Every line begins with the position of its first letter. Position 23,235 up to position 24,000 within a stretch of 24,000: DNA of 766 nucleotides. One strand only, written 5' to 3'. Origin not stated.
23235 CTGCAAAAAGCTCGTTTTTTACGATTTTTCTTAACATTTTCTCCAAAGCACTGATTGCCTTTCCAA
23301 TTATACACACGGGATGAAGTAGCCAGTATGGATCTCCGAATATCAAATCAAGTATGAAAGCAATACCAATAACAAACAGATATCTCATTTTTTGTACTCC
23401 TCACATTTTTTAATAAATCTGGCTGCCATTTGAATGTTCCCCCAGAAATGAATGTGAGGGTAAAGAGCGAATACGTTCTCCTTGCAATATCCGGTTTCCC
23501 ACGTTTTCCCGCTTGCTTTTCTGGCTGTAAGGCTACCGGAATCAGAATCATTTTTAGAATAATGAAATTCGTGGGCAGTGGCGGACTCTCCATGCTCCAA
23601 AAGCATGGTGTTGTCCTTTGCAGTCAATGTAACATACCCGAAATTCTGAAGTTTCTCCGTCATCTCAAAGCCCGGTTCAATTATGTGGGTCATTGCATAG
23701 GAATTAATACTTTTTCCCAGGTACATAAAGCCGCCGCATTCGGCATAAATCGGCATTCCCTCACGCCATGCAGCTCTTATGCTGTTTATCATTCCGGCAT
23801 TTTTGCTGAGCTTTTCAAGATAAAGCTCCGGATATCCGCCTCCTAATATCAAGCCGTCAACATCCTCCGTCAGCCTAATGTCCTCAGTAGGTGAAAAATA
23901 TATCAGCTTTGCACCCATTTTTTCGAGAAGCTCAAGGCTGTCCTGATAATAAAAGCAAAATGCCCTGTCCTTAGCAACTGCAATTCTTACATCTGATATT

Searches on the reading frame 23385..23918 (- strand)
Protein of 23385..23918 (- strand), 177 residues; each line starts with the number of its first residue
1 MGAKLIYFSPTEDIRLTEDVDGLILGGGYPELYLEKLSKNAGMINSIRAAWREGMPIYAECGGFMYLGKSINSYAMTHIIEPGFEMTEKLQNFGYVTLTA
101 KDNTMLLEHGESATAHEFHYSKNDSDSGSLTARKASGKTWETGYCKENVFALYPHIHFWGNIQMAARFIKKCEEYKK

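Call 24: search_protein_families(library=pfam, proteins=[window:23385-23918:-])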
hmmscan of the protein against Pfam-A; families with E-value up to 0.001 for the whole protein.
window:23385-23918:- (177 aa): 1 family
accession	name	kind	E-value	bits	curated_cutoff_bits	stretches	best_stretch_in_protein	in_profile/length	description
PF07685.20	GATase_3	-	1e-27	97.5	27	1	3-160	24-193/196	CobB/CobQ-like glutamine amidotransferase domain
